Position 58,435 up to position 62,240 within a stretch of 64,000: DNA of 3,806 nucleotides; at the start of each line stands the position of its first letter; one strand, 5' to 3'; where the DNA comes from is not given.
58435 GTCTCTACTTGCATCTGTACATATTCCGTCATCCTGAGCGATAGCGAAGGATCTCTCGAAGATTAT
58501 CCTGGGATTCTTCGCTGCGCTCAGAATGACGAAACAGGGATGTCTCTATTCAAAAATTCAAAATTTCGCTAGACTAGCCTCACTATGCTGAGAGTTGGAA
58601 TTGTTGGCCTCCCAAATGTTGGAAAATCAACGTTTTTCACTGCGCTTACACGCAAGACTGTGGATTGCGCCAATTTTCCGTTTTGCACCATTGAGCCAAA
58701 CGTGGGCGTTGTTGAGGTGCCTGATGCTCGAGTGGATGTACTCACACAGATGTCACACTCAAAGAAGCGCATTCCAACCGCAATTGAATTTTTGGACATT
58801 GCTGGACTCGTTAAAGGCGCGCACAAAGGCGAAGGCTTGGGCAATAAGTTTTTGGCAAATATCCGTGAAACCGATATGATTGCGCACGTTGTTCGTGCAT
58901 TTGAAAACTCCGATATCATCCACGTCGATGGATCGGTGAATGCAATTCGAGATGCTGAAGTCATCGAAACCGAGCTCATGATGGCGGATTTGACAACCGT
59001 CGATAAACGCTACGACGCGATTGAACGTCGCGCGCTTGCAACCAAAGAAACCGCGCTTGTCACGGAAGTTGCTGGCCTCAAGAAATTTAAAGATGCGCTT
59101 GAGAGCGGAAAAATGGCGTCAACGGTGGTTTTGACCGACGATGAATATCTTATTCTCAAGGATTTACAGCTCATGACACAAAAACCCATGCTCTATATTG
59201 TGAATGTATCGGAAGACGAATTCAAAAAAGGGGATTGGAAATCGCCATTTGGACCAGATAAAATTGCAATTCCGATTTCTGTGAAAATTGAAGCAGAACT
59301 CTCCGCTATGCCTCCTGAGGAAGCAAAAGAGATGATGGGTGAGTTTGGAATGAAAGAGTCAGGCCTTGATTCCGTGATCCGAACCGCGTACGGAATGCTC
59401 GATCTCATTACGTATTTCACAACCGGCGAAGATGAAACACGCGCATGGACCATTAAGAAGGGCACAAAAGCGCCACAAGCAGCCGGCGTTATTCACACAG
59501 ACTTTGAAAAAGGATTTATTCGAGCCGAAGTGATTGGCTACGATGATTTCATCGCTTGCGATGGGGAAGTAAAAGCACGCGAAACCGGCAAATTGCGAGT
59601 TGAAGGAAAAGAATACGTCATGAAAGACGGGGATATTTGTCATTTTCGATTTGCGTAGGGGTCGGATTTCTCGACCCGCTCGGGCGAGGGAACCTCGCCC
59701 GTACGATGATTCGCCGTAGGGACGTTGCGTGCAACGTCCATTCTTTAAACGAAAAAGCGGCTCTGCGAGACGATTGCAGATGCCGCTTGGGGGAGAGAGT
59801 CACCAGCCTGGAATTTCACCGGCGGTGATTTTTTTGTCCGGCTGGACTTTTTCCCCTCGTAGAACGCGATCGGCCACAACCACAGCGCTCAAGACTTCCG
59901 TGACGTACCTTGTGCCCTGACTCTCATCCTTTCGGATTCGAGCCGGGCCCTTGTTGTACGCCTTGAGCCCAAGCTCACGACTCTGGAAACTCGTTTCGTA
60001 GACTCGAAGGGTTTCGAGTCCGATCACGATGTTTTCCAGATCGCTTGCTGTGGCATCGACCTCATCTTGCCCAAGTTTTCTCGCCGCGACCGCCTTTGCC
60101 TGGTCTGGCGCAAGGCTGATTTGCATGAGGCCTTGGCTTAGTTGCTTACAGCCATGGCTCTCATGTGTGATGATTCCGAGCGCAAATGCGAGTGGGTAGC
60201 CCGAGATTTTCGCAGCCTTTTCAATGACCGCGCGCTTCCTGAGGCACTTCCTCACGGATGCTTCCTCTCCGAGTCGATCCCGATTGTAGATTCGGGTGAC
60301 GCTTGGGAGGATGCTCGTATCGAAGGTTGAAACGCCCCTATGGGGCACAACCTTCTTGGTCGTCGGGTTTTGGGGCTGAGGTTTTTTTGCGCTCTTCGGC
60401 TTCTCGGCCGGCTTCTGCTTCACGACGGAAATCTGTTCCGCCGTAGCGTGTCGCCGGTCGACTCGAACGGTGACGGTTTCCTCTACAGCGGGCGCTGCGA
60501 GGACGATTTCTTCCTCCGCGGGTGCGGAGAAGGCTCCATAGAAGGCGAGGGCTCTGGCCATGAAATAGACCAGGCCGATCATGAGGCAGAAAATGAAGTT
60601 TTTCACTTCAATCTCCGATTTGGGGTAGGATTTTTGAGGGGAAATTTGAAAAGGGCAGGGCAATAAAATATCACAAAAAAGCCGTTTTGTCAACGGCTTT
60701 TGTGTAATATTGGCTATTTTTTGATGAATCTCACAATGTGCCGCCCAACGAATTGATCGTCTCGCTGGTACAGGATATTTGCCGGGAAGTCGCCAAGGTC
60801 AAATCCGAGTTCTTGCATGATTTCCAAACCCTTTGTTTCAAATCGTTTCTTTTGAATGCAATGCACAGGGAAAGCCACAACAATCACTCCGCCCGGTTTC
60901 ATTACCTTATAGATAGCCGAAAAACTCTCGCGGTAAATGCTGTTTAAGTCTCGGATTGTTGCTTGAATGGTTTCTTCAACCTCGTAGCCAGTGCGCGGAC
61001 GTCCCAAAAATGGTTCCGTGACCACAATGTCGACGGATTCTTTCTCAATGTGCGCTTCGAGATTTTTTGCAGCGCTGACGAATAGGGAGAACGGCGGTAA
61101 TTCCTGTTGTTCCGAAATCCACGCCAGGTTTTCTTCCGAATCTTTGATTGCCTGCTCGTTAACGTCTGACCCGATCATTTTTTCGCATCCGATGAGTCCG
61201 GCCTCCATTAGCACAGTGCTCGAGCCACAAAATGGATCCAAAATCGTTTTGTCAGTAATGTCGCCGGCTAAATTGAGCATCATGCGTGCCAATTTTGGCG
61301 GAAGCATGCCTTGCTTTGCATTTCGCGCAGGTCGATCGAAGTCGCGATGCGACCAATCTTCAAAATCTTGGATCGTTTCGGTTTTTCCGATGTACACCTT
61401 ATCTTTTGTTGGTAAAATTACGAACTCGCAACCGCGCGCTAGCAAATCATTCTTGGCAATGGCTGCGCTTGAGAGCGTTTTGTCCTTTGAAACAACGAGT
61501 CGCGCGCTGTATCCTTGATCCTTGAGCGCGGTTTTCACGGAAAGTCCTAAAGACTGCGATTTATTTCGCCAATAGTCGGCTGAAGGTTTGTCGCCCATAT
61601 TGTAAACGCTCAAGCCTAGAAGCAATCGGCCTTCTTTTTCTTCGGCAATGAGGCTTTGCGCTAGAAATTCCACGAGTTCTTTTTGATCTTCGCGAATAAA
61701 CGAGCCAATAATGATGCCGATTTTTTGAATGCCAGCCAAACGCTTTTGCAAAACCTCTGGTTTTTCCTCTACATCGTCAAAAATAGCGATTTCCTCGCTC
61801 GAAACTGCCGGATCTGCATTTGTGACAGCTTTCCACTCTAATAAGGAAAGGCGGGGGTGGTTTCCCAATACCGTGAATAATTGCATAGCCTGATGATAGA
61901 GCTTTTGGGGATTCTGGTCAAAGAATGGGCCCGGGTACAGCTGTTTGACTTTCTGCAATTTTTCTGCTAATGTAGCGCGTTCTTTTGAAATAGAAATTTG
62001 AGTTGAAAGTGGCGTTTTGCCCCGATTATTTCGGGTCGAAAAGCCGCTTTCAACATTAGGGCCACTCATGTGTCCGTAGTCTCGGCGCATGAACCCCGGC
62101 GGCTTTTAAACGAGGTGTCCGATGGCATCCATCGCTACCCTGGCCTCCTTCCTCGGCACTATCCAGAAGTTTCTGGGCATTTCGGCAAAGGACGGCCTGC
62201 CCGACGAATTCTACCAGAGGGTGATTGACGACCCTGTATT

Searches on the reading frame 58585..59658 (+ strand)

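Call 59: search_protein_families(library=pfam, proteins=[window:58585-59658:+], max_evalue=0.00001)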
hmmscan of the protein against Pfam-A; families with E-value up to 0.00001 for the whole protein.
window:58585-59658:+ (357 aa): 3 families
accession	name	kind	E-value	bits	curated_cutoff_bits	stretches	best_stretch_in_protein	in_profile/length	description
PF06071.19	YchF-GTPase_C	-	2e-40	137.2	27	1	274-356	1-83/84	Protein of unknown function (DUF933)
PF01926.29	MMR_HSR1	-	1.4e-21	77.1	21.9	1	3-121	1-99/113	50S ribosome-binding GTPase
PF02421.24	FeoB_N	-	6.8e-08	32.6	27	1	3-52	2-51/156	Ferrous iron transport protein B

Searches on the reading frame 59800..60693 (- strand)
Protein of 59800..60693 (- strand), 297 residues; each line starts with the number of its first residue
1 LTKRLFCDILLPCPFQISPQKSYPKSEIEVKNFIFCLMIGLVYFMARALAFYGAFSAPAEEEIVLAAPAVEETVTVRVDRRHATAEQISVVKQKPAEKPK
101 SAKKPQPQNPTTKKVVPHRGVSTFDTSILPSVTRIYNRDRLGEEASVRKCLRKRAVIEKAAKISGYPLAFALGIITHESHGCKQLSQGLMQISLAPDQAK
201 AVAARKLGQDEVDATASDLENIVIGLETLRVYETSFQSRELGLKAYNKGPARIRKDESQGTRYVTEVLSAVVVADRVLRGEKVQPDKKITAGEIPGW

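Call 59: search_protein_families(library=pfam, proteins=[window:59800-60693:-], max_evalue=0.00001)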
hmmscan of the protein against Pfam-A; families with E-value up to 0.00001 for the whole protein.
window:59800-60693:- (297 aa): 1 family
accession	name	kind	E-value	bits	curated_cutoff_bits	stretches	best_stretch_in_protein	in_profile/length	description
PF01464.25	SLT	-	9.7e-08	32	21.3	1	156-259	2-107/117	Transglycosylase SLT domain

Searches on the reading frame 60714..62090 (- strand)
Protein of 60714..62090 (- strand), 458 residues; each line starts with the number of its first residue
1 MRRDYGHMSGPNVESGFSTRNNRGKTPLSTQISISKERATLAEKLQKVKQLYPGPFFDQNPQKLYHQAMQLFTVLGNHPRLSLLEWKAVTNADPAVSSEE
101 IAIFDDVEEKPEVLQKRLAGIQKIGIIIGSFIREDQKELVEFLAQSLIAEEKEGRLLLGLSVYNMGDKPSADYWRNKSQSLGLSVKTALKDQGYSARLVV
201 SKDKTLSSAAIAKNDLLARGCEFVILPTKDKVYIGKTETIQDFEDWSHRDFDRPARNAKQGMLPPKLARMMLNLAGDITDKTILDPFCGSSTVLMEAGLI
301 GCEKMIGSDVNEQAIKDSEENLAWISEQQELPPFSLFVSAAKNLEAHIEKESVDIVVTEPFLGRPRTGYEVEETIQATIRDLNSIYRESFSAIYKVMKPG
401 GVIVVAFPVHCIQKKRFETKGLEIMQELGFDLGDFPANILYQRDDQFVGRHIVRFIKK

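Call 59: search_protein_families(library=pfam, proteins=[window:60714-62090:-], max_evalue=0.00001)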
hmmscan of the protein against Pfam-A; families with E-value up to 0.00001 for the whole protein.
window:60714-62090:- (458 aa): 3 families
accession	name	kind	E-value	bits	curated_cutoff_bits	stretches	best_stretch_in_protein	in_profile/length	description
PF01170.24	UPF0020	-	4.7e-15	56.2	22.3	1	258-420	7-179/197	RMKL-like, methyltransferase domain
PF13847.12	Methyltransf_31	-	1.3e-08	35.1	27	1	280-409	4-113/145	Methyltransferase domain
PF01555.25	N6_N4_Mtase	-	3.1e-08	34.3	26.7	0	242-319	145-220/221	DNA methylase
